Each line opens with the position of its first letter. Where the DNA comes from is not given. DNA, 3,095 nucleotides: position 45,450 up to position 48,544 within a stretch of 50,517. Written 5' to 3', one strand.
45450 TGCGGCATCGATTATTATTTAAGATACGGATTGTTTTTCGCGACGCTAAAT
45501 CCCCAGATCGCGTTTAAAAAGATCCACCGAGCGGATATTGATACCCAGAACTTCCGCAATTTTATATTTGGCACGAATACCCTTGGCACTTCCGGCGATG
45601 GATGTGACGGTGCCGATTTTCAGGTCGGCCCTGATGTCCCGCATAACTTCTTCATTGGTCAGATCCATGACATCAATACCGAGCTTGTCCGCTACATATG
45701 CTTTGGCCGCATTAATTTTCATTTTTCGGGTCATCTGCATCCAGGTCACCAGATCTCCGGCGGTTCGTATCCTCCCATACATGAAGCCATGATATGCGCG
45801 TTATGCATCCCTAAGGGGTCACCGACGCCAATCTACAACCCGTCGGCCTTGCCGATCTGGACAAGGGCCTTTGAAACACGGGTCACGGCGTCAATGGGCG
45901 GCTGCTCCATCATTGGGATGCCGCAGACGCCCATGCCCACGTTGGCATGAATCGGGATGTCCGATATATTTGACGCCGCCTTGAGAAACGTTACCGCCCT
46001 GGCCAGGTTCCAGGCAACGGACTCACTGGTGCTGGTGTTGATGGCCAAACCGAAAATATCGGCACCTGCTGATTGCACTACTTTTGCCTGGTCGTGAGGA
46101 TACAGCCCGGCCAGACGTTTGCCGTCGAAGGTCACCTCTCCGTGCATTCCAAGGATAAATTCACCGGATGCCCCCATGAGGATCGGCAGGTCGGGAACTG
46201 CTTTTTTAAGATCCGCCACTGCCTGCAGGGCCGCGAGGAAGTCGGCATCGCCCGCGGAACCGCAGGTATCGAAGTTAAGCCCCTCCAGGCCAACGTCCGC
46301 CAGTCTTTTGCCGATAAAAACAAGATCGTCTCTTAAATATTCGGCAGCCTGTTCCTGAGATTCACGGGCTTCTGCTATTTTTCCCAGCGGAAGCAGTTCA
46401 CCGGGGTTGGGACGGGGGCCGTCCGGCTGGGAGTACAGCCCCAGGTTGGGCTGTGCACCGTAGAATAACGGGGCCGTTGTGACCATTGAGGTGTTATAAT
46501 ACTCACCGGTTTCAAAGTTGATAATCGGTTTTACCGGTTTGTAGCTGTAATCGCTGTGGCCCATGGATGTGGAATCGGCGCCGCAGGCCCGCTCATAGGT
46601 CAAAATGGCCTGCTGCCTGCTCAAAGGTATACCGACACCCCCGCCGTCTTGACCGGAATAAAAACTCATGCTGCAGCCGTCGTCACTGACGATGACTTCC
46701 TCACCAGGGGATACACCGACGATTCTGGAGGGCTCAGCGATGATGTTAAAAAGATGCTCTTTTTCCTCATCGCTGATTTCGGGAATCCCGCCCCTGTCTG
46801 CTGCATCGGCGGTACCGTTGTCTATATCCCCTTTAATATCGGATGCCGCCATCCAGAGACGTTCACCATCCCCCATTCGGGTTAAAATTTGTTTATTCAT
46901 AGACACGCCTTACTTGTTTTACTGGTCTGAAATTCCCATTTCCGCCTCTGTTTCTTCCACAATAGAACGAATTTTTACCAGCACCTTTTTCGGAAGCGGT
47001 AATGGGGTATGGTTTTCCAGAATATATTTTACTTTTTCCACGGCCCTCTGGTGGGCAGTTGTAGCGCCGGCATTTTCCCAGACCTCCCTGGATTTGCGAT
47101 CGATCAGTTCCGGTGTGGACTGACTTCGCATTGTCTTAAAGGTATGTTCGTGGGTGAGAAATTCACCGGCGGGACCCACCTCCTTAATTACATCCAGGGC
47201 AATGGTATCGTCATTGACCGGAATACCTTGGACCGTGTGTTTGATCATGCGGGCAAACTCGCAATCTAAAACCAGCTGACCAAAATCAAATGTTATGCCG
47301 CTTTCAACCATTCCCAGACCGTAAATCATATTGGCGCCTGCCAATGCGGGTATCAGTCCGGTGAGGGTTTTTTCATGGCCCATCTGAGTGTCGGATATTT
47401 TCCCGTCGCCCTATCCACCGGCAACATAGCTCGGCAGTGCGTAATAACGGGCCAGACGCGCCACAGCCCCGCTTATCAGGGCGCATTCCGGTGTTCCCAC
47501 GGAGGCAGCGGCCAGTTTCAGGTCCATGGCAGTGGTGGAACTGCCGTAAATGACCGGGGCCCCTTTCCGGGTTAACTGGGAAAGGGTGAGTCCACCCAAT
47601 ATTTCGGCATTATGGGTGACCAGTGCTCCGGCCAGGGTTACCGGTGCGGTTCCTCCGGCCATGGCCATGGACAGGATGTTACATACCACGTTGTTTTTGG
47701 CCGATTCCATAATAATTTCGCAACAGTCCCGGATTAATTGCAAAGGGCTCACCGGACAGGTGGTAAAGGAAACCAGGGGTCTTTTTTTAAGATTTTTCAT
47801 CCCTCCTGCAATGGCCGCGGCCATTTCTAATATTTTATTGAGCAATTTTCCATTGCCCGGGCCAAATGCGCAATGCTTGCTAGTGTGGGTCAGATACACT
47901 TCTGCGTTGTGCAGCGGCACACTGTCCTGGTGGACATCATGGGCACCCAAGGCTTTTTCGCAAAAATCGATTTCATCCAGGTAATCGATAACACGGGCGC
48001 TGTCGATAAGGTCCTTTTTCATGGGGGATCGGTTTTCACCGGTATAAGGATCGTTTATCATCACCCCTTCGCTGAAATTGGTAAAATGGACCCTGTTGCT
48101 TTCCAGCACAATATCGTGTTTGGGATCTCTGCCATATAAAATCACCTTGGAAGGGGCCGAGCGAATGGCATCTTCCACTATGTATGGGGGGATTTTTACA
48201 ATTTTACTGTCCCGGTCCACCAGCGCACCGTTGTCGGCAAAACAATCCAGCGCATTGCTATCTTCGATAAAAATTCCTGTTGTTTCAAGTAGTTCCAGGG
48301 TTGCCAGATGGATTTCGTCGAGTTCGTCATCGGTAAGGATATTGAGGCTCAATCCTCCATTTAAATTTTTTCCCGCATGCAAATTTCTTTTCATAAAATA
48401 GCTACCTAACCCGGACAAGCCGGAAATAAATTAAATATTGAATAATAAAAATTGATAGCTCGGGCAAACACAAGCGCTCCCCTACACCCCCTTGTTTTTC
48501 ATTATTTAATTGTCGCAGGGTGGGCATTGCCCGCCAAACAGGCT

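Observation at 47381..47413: In-frame UAG at the canonical pyrrolysine position fuses two track ORFs into a full-length MttB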

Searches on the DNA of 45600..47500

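Call 50: search_rna_families(source=window, start=45600, end=47500, threshold=gathering, show_alignments=2)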
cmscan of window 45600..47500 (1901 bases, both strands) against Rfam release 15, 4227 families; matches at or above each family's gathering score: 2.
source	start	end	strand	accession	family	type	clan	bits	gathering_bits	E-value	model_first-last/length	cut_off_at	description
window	47314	47413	-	RF02510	PYLIS_3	Cis-reg;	-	67.8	38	3.3e-13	1-100/100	no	Pyrrolysine insertion sequence mttB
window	45737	45835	-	RF02509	PYLIS_2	Cis-reg;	-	65.3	36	5.3e-15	1-100/100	no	Pyrrolysine insertion sequence mtbB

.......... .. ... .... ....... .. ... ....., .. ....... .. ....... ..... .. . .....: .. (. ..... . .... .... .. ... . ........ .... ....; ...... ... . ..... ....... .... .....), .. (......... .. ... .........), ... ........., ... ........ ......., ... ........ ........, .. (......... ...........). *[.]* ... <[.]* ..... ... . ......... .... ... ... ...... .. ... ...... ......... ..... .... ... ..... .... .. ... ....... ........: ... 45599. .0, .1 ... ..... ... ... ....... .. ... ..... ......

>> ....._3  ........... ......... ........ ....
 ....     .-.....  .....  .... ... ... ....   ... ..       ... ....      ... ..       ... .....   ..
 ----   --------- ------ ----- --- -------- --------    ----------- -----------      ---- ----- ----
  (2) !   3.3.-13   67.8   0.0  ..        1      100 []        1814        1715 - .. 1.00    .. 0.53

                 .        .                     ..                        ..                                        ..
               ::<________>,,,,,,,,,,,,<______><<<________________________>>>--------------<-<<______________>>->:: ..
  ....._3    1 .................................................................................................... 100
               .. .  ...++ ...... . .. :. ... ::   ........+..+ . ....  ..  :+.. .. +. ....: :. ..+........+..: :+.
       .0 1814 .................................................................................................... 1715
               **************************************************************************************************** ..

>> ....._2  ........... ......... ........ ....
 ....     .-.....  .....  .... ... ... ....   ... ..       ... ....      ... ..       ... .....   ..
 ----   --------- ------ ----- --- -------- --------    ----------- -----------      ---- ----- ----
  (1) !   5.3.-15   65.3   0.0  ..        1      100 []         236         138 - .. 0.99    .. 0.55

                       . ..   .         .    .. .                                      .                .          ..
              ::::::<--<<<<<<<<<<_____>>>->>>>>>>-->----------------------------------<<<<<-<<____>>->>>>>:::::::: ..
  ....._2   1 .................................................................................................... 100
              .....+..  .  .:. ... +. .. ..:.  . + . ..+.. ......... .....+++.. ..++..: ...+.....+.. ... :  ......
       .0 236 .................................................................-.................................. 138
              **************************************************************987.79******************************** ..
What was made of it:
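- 45495..46900 (-): mtbB, a dimethylamine methyltransferase gene. It has its own in-frame UAG at 45833-45835 (codon 356) and a 1-nt deletion between 45771 and 45770 that breaks the frame 21 codons later. The Rfam PYLIS_2 alignment shows a gap at the same place (call 50).
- On PYLIS cis-element (Rfam RF02510): 67.8 bits against 38, but 4 of the 8 model pairs are non-canonical (call 50).
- Closest known: PYLIS elements. Different: The RF02510 structure is only 8 pairs, and half are non-canonical here (call 50). Judged from the Rfam consensus line, that mixed archaeal/bacterial consensus does not encode it (call 50).
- Tried and rejected: Rejected: it has few pairs and half are broken here (call 50).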

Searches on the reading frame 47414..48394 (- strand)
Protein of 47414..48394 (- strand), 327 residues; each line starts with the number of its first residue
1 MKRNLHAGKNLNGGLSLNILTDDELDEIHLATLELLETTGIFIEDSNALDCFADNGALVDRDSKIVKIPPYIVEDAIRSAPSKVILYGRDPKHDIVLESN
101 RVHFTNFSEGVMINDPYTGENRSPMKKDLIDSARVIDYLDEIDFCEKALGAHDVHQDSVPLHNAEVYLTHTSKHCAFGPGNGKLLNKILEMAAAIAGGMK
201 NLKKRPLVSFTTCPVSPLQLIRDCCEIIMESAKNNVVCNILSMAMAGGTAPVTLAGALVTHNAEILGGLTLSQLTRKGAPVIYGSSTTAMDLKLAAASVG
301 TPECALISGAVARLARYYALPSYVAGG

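Call 11: find_encoding_contigs(protein=window:47414-48394:-, flank=10000, max_places=6)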
Protein window:47414-48394:- (327 aa): 4 contigs read that carry it; 3 places shown.
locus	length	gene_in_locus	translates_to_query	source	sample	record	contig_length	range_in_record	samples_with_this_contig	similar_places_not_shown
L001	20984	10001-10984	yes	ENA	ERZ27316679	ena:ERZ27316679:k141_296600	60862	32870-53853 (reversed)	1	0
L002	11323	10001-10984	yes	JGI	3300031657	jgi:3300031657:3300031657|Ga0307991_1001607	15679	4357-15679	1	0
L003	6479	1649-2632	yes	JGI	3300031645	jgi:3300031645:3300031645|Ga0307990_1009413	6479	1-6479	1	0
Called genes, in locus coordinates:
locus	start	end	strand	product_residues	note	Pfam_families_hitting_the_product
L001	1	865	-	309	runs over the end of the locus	PF00528:BPD_transp_1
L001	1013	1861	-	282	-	PF00497:SBP_bac_3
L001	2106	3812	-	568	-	PF00149:Metallophos, PF12850:Metallophos_2, PF02195:ParB_N, PF01037:AsnC_trans_reg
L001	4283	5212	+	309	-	PF00890:FAD_binding_2 (weak), PF01134:GIDA (faint), PF01266:DAO (faint), PF03486:HI0933_like (faint), PF07992:Pyr_redox_2, PF12831:FAD_oxidored (weak), PF13738:Pyr_redox_3, PF00070:Pyr_redox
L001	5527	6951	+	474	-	PF06253:MTTB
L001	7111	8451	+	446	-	PF01488:Shikimate_DH, PF03435:Sacchrp_dh_NADP, PF16653:Sacchrp_dh_C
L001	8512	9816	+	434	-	PF05222:AlaDh_PNT_N, PF01262:AlaDh_PNT_C (weak)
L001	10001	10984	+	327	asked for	PF06253:MTTB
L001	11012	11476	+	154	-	PF06253:MTTB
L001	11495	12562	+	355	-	PF09505:Dimeth_Pyl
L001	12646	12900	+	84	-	PF09505:Dimeth_Pyl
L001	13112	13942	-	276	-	-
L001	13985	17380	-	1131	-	PF01443:Viral_helicase1 (faint), PF27218:MJ0043_C, PF00580:UvrD-helicase, PF13245:AAA_19, PF13361:UvrD_C, PF13538:UvrD_C_2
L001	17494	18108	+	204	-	PF04381:RdgC (weak)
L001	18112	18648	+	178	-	-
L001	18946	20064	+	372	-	PF00712:DNA_pol3_beta, PF02767:DNA_pol3_beta_2, PF02768:DNA_pol3_beta_3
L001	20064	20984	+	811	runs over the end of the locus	PF02518:HATPase_c, PF00204:DNA_gyraseB, PF01751:Toprim, PF00986:DNA_gyraseB_C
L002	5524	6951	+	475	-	PF06253:MTTB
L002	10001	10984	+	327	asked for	PF06253:MTTB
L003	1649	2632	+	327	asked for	PF06253:MTTB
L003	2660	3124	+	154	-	PF06253:MTTB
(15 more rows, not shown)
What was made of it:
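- Closest known: Non-pyrrolysine MttB superfamily. Same: A member of this kind lies three genes upstream in the same genome (L001 5527-6951, call 11).
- Gene callers annotate two proteins (call 11).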

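Call 36: list_cluster_members(proteins=[window:47414-48394:-, P0044, P0086, P0104, P0106, P0014, P0060, P0064, P0076, P0032])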
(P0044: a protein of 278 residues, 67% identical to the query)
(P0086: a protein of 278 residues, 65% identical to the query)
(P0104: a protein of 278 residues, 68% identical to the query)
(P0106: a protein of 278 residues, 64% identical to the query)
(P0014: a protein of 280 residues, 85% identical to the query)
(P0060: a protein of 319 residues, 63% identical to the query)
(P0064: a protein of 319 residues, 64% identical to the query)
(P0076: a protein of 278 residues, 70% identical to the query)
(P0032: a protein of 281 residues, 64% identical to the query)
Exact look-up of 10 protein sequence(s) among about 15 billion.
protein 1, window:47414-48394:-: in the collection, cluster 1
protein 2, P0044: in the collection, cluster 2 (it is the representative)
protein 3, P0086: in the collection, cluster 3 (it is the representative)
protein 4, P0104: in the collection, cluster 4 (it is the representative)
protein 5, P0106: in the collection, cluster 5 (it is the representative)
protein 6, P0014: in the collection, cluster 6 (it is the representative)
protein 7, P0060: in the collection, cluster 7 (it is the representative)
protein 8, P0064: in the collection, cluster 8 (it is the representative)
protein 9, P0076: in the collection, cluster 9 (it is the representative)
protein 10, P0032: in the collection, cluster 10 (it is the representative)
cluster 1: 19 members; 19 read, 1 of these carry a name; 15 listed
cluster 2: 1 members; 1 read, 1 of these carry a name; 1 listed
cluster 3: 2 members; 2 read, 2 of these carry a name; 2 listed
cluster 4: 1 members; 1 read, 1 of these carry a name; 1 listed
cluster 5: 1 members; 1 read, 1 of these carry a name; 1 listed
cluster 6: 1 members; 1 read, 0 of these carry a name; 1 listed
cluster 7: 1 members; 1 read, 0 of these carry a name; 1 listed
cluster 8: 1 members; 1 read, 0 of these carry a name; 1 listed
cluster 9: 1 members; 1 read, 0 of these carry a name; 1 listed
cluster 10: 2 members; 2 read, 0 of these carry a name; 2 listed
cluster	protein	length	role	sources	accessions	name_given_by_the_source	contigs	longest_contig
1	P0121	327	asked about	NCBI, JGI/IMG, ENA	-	-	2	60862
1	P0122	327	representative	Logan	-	-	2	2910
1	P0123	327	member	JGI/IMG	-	trimethylamine--corrinoid protein Co-methyltransferase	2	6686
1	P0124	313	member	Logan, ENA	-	-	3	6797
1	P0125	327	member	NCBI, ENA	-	-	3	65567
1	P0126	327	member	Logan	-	-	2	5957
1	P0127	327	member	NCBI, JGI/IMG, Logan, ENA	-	-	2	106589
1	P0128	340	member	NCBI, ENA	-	-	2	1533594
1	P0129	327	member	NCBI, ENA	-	-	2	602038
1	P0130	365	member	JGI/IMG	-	-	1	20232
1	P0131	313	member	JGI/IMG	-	-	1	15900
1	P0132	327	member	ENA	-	-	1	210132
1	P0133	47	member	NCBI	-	-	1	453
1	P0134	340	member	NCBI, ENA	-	-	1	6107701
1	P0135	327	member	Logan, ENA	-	-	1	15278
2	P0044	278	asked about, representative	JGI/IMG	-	phenylalanyl-tRNA synthetase alpha chain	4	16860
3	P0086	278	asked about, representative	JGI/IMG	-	pyrrolysyl-tRNA synthetase-like protein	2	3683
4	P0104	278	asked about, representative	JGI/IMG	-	phenylalanyl-tRNA synthetase alpha chain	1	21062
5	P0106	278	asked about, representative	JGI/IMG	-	pyrrolysyl-tRNA synthetase-like protein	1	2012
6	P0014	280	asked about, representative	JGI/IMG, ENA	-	-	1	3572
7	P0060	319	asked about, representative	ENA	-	-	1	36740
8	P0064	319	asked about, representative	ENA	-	-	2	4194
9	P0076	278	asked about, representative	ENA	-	-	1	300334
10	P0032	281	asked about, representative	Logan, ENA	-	-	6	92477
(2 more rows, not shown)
